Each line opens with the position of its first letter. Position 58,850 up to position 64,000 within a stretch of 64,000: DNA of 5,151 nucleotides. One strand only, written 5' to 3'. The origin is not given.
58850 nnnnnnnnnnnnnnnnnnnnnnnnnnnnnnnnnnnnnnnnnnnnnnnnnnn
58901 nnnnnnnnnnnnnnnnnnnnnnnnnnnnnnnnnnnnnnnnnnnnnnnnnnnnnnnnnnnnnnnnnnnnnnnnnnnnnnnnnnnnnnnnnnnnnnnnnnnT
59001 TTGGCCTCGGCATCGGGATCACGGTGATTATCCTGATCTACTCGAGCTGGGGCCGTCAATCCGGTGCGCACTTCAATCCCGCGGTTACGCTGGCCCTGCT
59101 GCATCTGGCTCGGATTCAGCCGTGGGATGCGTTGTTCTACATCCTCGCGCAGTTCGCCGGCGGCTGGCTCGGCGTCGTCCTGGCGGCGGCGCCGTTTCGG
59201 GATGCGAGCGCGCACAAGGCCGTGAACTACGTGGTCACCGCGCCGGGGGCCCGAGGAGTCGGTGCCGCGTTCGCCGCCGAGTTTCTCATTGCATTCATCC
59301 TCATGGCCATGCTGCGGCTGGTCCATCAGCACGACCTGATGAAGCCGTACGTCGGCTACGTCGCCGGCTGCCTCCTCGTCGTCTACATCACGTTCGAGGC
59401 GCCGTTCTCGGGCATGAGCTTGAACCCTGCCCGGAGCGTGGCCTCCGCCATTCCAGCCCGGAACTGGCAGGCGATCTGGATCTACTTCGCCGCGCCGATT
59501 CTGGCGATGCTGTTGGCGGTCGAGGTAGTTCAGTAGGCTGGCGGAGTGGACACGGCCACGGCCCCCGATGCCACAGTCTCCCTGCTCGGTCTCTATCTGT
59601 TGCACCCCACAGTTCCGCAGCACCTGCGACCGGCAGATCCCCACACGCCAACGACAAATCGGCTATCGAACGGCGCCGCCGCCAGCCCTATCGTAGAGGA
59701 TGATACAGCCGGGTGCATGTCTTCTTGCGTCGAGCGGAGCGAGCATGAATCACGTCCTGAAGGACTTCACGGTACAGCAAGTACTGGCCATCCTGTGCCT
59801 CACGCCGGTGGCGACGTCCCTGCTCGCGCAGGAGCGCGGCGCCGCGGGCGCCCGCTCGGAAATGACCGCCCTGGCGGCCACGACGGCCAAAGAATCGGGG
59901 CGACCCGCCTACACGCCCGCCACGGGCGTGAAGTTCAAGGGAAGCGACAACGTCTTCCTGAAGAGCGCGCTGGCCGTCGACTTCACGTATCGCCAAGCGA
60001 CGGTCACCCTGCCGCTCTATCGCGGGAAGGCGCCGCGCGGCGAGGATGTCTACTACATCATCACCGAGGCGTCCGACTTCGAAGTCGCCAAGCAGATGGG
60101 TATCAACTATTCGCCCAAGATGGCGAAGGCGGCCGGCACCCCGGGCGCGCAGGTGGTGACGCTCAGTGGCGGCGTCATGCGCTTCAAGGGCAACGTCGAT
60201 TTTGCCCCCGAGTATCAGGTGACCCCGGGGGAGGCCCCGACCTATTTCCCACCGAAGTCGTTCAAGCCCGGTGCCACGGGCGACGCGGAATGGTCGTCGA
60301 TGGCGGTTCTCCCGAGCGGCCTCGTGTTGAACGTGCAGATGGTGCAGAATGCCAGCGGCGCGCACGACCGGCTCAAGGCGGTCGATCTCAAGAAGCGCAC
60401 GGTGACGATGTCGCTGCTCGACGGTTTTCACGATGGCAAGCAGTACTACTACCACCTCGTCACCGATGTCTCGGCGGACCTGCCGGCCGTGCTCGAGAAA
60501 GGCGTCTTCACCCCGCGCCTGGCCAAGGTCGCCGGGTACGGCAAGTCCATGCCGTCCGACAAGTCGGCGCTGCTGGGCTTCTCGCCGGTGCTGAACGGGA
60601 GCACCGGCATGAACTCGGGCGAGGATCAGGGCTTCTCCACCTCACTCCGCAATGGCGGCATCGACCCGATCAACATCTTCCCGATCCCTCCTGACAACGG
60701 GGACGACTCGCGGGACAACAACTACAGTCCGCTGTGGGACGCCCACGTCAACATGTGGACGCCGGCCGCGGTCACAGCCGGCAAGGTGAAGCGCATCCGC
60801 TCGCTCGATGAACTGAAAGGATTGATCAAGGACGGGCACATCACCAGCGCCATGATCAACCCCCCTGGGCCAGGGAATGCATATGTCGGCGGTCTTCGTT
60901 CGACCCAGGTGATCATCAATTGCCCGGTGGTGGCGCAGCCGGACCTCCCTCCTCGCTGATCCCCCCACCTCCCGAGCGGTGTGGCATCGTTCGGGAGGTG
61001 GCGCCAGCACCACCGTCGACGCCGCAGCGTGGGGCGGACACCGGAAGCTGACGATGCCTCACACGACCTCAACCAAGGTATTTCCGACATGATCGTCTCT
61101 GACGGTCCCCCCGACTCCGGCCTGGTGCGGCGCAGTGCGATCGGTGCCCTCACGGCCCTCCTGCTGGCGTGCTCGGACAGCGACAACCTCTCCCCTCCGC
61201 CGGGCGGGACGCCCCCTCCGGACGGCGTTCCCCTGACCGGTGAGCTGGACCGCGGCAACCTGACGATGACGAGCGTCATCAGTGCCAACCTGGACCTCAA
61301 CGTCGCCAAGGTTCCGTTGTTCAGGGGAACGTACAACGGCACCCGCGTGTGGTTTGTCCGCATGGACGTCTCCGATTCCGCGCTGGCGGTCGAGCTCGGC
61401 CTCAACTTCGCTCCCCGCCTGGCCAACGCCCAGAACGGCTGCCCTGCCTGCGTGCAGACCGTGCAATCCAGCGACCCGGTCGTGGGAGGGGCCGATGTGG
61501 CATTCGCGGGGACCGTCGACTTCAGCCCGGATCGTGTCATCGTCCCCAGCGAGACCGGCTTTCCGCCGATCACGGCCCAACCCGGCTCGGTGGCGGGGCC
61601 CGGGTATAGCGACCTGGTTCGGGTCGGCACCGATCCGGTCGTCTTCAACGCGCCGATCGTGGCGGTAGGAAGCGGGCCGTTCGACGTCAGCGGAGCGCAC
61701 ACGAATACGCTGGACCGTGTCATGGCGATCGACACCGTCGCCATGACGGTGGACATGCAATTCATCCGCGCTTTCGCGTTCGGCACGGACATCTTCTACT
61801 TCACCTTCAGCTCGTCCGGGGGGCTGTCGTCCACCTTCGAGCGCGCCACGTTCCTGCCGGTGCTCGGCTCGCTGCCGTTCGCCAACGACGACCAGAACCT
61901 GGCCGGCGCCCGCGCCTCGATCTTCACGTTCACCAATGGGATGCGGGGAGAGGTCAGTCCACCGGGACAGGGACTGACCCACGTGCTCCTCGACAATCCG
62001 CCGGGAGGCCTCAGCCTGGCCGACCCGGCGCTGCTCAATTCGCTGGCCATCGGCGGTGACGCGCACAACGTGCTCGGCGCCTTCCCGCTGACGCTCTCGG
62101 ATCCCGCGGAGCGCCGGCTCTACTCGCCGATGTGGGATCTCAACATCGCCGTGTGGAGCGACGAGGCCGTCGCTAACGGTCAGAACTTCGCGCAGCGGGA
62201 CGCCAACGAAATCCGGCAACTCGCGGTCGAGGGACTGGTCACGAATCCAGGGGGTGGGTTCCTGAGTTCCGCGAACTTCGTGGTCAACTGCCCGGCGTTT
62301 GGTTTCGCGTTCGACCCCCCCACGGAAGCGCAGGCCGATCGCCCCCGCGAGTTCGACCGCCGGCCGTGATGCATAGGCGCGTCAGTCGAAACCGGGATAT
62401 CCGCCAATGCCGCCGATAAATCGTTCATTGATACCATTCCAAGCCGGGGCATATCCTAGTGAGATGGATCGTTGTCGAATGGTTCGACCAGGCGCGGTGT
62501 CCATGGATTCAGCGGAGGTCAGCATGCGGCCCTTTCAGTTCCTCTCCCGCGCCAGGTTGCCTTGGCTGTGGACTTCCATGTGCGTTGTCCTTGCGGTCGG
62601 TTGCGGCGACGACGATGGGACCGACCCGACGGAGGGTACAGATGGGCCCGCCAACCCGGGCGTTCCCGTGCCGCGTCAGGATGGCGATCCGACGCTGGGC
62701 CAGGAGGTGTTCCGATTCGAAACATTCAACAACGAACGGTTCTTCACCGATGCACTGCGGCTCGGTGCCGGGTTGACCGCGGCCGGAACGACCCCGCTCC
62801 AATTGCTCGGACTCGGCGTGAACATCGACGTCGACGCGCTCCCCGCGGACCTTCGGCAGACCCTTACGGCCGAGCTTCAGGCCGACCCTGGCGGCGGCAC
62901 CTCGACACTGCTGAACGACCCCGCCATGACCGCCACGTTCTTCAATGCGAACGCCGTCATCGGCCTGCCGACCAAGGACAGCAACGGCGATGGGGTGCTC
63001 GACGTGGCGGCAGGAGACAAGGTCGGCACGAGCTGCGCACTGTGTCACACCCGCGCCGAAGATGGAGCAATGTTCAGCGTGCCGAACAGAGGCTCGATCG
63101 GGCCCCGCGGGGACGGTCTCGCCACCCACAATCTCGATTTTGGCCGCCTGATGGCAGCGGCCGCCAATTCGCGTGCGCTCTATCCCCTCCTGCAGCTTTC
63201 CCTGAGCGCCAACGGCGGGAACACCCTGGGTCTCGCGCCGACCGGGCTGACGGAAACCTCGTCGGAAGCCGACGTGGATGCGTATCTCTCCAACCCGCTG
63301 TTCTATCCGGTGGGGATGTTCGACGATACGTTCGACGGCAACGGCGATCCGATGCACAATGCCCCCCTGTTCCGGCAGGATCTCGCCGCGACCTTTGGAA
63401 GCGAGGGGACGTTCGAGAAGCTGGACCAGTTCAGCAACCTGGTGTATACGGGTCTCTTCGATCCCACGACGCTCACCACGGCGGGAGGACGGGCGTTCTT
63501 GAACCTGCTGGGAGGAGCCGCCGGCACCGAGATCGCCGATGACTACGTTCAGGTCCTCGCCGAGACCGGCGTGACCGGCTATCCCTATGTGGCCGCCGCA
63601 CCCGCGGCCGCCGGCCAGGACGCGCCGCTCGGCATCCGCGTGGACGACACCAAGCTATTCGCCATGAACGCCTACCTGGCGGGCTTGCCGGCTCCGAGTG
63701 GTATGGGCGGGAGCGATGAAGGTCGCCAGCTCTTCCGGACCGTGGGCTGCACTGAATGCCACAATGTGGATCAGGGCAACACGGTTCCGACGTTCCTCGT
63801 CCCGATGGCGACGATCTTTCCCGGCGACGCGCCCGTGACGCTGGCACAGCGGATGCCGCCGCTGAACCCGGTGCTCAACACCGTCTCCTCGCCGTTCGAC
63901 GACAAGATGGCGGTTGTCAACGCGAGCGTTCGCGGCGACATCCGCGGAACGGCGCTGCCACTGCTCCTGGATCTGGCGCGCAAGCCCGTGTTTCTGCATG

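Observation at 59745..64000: Tandem paralogs 2 and 3 followed by a di-haem cytochrome c lipoprotein missing from the ORF track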

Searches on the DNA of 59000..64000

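Call 88: search_rna_families(source=window, start=59000, end=64000, threshold=gathering)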
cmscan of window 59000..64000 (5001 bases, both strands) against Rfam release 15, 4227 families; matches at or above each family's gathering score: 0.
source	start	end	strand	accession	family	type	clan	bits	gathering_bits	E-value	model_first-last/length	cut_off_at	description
